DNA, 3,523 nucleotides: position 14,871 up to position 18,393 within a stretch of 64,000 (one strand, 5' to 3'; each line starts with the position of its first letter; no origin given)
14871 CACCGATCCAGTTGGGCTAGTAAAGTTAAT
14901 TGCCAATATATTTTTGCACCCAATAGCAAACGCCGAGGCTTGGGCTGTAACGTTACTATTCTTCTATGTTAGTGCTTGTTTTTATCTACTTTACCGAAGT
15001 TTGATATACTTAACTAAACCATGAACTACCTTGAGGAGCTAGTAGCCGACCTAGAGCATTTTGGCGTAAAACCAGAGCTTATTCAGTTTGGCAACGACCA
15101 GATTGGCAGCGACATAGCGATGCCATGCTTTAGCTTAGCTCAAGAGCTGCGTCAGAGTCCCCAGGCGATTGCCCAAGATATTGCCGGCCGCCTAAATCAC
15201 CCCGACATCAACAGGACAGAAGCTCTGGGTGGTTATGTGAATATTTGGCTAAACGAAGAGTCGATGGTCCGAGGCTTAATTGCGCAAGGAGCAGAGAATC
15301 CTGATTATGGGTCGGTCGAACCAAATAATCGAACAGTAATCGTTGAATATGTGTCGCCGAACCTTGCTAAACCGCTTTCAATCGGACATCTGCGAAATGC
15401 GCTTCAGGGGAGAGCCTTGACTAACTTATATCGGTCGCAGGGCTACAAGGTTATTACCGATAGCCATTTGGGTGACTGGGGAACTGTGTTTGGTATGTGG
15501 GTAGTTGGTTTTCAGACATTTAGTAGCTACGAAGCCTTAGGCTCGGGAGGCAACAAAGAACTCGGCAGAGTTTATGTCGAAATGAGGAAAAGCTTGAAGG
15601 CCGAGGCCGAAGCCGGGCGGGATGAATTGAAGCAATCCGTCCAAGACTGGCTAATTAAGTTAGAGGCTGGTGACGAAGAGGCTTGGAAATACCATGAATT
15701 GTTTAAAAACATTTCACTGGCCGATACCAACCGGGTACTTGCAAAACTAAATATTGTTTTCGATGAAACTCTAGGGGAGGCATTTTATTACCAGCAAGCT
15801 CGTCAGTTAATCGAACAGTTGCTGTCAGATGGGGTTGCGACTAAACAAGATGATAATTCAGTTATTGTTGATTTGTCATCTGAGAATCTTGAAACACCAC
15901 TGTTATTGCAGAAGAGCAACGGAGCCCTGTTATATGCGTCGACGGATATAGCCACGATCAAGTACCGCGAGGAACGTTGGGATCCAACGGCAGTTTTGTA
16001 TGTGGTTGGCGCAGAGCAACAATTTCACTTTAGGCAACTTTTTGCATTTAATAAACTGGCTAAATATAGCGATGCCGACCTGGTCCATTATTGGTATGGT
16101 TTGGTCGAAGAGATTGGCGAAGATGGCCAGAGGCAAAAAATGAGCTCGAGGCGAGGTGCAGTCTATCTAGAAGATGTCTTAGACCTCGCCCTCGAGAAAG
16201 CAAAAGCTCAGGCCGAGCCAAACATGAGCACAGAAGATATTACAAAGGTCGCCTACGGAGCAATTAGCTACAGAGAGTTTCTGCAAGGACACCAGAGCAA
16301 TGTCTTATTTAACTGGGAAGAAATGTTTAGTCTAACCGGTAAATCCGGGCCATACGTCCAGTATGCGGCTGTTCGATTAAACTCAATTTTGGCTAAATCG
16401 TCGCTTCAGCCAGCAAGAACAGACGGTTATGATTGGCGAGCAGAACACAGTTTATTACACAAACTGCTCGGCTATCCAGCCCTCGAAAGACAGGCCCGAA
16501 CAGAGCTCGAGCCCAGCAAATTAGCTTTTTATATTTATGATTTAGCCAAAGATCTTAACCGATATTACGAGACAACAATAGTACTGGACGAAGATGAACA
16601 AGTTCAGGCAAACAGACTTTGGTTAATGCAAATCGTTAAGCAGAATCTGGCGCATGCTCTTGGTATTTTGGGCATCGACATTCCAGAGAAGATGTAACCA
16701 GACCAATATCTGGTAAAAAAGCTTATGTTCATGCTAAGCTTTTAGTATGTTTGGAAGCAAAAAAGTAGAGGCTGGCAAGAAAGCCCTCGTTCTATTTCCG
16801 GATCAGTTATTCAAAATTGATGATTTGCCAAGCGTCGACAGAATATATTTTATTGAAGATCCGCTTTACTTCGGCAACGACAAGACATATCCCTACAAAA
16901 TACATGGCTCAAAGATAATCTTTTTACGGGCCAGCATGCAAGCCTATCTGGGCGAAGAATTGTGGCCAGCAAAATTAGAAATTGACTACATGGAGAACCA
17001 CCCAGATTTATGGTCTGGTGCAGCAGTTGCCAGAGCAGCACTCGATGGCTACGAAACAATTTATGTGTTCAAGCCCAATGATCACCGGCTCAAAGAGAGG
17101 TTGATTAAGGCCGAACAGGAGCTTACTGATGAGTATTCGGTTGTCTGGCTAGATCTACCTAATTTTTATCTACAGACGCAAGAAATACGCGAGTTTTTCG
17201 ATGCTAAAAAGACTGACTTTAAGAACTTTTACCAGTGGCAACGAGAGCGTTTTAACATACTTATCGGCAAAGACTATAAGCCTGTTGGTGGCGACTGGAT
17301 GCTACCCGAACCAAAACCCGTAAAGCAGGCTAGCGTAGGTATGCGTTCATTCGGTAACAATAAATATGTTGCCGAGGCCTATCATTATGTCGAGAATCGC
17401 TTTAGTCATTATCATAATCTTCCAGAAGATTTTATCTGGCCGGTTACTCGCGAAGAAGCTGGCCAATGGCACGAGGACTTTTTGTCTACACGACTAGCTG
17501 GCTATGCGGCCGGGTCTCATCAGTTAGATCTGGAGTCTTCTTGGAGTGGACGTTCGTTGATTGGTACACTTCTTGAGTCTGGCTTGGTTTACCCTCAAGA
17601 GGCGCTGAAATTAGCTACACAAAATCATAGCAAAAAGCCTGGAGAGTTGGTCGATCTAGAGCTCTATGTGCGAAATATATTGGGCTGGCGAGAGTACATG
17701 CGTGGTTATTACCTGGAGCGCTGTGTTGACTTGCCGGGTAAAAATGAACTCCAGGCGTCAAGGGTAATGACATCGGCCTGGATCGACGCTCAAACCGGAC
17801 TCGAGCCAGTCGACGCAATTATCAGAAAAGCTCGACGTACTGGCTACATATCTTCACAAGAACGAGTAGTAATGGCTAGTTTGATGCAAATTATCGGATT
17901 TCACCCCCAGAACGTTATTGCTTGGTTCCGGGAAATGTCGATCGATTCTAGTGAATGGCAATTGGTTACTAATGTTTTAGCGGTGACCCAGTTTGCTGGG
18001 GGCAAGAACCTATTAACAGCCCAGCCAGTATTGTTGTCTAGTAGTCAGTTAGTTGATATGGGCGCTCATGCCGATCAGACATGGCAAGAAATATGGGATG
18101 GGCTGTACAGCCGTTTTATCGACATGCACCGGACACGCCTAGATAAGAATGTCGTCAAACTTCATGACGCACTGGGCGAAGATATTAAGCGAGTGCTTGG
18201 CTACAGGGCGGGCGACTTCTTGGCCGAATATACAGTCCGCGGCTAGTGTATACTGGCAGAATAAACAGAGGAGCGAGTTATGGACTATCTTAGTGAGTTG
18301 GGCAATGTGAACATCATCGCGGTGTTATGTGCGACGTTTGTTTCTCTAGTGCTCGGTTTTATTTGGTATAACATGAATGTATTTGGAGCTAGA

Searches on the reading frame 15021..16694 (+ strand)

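Call 69: search_protein_families(library=pfam, proteins=[window:15021-16694:+], max_evalue=0.00001)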
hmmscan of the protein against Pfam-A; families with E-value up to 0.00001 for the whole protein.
window:15021-16694:+ (558 aa): 3 families
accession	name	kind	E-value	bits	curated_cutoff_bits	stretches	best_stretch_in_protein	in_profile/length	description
PF00750.26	tRNA-synt_1d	-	1.4e-61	208.8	23.3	1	97-432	13-349/349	tRNA synthetases class I (R), catalytic domain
PF05746.21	DALR_1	-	1.8e-24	86.5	22.3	1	446-558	1-117/117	DALR anticodon binding domain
PF03485.21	Arg_tRNA_synt_N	-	8.8e-09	36.3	21.5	1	19-76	24-84/85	Arginyl tRNA synthetase N terminal domain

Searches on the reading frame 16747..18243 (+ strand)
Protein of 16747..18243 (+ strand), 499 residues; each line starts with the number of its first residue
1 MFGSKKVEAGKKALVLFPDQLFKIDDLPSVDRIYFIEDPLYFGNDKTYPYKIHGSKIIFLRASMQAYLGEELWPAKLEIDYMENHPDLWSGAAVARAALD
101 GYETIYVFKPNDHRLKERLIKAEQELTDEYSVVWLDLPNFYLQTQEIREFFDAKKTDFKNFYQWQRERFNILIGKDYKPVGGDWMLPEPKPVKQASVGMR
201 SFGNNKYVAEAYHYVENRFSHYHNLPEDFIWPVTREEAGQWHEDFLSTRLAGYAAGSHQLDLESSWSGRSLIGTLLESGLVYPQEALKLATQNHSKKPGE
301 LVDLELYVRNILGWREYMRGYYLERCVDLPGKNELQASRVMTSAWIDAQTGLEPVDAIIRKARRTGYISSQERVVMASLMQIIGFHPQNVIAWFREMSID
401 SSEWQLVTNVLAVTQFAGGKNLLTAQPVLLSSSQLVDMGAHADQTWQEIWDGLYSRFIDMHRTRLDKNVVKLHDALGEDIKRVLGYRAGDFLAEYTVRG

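Call 69: search_protein_families(library=pfam, proteins=[window:16747-18243:+], max_evalue=0.00001)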
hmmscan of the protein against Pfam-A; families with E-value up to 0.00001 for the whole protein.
window:16747-18243:+ (499 aa): 2 families
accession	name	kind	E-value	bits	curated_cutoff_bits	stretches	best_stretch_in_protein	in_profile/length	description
PF04244.19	DPRP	-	2.7e-24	86.6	22.1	1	16-222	3-215/224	Deoxyribodipyrimidine photo-lyase-related protein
PF03441.19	FAD_binding_7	-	6e-08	32.8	27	1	337-402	41-105/203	FAD binding domain of DNA photolyase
